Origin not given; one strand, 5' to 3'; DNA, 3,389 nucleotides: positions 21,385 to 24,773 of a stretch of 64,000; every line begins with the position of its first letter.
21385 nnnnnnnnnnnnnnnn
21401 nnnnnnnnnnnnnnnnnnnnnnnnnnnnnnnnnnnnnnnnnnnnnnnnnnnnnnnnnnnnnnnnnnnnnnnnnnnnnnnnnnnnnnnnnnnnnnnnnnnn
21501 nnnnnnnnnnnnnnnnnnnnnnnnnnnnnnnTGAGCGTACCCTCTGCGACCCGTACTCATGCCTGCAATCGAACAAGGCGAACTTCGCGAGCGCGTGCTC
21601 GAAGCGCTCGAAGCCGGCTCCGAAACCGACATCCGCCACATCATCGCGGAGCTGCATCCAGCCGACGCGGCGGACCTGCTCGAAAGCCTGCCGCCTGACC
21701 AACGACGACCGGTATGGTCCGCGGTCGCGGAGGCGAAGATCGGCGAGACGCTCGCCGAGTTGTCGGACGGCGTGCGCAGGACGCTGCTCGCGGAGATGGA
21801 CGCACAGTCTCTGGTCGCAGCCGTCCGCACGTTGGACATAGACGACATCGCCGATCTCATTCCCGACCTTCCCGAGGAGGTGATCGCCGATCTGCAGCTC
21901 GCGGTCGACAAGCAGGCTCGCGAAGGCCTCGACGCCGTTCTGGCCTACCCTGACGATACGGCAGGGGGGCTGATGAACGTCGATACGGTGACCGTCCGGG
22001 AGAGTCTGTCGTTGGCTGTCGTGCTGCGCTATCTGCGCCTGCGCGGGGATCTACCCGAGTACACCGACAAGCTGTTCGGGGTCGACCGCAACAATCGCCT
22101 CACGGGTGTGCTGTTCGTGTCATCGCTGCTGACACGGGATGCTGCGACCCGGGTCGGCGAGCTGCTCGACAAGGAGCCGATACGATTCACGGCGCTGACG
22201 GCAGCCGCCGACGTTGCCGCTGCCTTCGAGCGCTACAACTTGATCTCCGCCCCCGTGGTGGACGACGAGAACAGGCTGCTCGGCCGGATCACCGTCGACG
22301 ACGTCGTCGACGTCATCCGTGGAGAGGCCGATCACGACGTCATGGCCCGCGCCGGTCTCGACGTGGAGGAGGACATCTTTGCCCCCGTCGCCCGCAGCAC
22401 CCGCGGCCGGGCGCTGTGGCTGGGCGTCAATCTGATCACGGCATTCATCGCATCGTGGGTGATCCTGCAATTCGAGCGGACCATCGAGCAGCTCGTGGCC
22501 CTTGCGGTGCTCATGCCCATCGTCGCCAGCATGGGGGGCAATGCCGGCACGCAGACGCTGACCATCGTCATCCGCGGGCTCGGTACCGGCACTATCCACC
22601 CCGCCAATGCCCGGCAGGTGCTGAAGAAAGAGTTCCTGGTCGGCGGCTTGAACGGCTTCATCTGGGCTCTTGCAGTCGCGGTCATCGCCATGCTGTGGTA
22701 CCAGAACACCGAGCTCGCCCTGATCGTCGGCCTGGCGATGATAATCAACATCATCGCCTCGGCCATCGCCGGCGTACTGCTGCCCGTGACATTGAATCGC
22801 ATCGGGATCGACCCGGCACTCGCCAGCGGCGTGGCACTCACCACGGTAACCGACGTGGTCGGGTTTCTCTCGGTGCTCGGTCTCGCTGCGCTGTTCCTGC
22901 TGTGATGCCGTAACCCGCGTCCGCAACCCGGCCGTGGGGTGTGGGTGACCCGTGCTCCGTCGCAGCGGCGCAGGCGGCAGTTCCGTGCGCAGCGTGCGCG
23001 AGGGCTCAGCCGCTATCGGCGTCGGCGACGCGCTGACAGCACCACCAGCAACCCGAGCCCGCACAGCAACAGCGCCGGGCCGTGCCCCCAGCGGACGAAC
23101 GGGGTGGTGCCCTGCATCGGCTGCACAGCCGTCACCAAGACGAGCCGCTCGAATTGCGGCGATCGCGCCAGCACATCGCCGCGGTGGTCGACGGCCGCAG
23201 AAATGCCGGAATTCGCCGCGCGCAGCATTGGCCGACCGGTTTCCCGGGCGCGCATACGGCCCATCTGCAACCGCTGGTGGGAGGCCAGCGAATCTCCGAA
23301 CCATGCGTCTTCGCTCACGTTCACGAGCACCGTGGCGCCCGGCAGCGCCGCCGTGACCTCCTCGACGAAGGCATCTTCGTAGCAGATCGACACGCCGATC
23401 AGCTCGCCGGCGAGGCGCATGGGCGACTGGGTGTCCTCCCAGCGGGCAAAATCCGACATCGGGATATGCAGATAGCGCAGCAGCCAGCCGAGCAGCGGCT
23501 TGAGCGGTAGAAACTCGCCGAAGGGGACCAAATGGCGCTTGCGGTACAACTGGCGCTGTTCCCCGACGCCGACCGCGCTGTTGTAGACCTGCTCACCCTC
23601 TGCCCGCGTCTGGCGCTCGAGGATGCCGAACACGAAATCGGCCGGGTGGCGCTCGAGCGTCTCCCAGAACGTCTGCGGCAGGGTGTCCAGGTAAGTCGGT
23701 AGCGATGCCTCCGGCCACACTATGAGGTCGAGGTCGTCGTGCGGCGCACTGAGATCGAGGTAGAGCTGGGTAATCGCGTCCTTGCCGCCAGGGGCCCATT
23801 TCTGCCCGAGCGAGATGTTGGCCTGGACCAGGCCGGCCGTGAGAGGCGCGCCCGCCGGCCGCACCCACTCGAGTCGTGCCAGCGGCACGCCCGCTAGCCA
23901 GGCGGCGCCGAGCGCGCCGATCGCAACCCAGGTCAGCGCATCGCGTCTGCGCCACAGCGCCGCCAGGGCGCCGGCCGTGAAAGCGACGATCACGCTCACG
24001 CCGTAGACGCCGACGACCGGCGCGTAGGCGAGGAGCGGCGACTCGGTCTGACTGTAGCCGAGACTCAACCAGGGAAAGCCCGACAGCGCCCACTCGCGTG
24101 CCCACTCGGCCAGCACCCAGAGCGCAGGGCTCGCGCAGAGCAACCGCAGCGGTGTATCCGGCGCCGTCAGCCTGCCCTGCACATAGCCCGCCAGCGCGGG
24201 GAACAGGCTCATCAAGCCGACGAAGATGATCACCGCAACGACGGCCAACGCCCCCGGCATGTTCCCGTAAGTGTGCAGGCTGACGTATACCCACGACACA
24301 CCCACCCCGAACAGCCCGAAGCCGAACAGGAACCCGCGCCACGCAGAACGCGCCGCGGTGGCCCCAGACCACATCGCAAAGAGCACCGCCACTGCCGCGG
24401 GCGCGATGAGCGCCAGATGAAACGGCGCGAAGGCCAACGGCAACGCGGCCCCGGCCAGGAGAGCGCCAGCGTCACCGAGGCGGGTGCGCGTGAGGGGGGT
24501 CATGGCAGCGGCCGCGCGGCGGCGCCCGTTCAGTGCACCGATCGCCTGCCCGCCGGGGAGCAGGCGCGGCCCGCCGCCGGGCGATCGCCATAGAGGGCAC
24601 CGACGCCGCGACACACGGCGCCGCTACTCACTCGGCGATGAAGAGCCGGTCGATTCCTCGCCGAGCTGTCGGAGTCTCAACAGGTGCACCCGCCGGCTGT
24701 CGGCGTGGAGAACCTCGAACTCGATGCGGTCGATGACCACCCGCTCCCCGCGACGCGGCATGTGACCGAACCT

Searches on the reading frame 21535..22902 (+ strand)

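Call 13: search_protein_families(library=ncbifam, proteins=[window:21535-22902:+], max_evalue=1e-8)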
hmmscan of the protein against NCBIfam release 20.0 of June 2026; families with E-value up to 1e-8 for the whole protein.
window:21535-22902:+ (456 aa): 1 family
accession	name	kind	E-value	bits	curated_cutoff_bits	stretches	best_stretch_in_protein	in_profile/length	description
TIGR00400.1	mgtE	equivalog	2.5e-85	286.9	232.75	1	13-455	3-447/450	magnesium transporter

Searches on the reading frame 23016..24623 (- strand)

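Call 13: search_protein_families(library=ncbifam, proteins=[window:23016-24623:-], max_evalue=1e-8)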
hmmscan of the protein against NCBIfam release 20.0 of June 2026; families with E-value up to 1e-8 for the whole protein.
window:23016-24623:- (536 aa): 2 families
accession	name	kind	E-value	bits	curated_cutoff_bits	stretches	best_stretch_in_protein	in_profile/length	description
TIGR00546.1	lnt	equivalog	5.9e-94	315.4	132.9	1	100-483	1-394/395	apolipoprotein N-acyltransferase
NF008934.0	PRK12291.1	equivalog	2.1e-16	60.2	427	1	264-473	198-404/419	apolipoprotein N-acyltransferase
